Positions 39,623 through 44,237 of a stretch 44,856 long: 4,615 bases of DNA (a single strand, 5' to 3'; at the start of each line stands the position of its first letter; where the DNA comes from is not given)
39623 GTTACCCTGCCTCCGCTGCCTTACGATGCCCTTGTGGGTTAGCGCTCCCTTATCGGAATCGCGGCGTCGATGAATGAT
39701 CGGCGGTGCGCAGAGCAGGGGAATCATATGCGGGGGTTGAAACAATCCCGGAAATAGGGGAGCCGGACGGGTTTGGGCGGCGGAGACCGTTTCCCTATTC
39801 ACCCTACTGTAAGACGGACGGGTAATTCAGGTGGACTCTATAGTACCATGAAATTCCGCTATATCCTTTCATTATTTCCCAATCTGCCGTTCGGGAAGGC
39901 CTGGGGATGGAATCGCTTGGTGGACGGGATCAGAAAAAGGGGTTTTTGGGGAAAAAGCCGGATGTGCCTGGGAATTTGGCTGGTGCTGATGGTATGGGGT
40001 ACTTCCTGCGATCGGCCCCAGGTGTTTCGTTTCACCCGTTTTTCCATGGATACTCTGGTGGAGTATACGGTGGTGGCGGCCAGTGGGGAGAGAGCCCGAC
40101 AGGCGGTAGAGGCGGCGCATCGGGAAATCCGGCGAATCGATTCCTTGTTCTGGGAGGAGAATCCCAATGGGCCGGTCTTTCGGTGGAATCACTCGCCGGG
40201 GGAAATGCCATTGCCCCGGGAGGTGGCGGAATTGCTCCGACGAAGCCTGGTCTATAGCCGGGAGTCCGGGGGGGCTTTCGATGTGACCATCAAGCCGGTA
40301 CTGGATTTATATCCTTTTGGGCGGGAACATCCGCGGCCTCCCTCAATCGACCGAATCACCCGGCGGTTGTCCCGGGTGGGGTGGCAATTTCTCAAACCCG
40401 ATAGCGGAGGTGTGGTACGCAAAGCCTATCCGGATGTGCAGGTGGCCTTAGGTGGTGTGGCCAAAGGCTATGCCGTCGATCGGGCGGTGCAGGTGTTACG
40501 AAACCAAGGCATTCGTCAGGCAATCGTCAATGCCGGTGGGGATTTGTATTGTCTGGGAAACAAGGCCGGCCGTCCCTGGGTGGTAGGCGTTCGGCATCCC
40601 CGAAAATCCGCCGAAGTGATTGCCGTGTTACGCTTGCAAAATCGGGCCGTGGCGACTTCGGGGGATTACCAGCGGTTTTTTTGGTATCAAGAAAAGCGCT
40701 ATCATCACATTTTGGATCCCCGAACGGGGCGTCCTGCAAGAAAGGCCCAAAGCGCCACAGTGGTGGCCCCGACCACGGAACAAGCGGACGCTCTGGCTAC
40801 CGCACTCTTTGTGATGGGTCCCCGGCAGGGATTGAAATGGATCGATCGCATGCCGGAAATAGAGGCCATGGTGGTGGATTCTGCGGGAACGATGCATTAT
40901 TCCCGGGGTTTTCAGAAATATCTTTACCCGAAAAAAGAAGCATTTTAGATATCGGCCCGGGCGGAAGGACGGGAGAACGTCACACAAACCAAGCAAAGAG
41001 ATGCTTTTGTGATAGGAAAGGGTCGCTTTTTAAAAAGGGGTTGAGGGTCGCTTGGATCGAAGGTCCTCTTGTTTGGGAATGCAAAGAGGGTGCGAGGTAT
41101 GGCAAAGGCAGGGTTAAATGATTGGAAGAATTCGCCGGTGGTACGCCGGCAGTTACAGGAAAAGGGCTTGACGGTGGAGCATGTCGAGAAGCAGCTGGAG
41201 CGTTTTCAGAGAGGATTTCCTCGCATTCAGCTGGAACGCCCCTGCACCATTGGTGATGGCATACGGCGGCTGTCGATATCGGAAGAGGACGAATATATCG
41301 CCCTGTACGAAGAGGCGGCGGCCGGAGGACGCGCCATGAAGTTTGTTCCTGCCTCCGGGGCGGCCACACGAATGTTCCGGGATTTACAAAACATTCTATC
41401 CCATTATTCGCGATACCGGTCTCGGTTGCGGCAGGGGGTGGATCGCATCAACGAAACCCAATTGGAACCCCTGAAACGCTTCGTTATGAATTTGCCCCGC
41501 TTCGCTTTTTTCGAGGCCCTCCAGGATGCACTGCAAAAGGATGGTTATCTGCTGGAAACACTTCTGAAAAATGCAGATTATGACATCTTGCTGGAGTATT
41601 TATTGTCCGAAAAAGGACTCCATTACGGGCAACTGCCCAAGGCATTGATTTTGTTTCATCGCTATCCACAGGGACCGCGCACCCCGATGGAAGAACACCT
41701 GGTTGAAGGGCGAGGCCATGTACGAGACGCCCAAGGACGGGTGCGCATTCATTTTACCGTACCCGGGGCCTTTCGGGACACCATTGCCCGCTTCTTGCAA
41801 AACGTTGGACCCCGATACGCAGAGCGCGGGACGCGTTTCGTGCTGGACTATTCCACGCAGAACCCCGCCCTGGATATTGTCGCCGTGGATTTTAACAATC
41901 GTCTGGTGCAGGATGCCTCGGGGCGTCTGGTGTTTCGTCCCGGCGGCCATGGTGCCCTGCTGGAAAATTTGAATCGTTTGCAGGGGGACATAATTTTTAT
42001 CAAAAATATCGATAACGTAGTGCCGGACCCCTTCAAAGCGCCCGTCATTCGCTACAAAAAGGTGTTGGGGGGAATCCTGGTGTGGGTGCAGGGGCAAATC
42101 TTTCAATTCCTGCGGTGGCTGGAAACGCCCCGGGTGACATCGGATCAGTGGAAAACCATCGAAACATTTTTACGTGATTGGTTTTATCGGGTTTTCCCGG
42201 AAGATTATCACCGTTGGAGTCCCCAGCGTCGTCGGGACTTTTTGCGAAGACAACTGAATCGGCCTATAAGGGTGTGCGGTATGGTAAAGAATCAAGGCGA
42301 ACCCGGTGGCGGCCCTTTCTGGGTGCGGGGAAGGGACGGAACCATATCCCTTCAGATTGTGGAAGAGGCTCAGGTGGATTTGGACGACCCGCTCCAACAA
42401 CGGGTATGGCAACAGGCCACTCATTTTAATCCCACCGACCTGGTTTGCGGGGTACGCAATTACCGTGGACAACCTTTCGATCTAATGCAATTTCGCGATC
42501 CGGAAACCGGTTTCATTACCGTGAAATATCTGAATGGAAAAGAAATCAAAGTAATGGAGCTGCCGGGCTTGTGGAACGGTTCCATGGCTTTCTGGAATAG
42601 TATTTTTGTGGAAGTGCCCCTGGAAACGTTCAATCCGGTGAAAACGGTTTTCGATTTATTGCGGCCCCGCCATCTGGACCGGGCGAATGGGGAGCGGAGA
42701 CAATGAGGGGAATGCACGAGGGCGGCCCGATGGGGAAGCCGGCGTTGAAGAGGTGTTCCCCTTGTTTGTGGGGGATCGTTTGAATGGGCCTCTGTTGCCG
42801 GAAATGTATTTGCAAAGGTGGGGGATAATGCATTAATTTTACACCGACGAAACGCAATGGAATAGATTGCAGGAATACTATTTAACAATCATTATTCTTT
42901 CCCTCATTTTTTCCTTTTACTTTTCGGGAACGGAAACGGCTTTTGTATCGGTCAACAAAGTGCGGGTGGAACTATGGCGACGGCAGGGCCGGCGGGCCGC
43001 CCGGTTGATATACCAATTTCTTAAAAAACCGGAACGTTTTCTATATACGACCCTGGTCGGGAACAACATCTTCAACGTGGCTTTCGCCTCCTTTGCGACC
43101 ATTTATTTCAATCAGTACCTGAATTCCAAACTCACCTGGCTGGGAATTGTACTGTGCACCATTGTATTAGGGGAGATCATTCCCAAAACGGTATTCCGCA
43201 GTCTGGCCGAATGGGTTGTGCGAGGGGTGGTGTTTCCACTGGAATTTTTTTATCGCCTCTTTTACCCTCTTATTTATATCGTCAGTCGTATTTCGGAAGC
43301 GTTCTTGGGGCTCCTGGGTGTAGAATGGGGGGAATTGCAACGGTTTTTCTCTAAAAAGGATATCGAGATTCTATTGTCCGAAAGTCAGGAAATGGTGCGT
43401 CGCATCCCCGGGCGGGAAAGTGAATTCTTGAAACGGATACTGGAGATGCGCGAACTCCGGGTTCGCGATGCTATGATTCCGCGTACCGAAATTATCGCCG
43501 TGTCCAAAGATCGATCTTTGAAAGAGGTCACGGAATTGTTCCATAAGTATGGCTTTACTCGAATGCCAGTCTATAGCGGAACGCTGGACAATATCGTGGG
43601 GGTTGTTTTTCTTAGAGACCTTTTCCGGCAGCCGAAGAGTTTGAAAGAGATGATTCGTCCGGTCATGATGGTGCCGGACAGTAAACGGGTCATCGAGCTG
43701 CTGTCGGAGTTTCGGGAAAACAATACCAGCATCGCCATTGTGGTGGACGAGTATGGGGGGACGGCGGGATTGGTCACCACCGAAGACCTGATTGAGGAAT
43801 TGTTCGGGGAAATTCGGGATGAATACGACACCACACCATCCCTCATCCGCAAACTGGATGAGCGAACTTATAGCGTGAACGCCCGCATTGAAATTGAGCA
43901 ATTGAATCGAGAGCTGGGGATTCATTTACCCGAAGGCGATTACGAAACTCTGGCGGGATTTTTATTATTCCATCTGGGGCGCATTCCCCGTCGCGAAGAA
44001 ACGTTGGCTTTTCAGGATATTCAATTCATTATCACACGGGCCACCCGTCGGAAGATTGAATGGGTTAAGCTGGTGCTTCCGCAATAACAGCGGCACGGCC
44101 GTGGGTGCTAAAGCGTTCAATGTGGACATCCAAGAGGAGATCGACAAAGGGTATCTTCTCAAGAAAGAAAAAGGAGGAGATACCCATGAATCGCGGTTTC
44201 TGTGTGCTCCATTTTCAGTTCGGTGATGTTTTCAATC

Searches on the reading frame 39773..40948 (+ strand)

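Call 66: search_protein_families(library=pfam, proteins=[window:39773-40948:+], max_evalue=0.001)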
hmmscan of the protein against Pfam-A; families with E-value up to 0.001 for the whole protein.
window:39773-40948:+ (391 aa): 1 family
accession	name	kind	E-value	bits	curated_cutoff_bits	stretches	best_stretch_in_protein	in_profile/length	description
PF02424.20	ApbE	-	1.6e-82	277.4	25.6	1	92-366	1-265/266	ApbE family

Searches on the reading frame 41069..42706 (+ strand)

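Call 66: search_protein_families(library=pfam, proteins=[window:41069-42706:+], max_evalue=0.001)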
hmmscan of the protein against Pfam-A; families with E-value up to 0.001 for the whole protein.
window:41069-42706:+ (545 aa): 1 family
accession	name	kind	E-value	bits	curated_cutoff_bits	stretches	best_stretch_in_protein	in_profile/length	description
PF14134.11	DUF4301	-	1.7e-196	654.4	27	1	27-535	6-506/507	Domain of unknown function (DUF4301)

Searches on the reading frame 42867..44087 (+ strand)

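Call 66: search_protein_families(library=pfam, proteins=[window:42867-44087:+], max_evalue=0.001)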
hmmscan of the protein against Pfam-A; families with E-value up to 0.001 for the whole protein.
window:42867-44087:+ (406 aa): 3 families
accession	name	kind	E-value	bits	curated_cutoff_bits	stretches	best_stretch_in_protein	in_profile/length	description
PF01595.25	CNNM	-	6.3e-40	137.2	28.4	1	8-175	2-173/181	Cyclin M transmembrane N-terminal domain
PF03471.22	CorC_HlyC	-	4.1e-23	81.6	27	1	329-404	2-79/81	Transporter associated domain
PF00571.33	CBS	-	2.6e-17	63.3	24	2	262-313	5-56/57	CBS domain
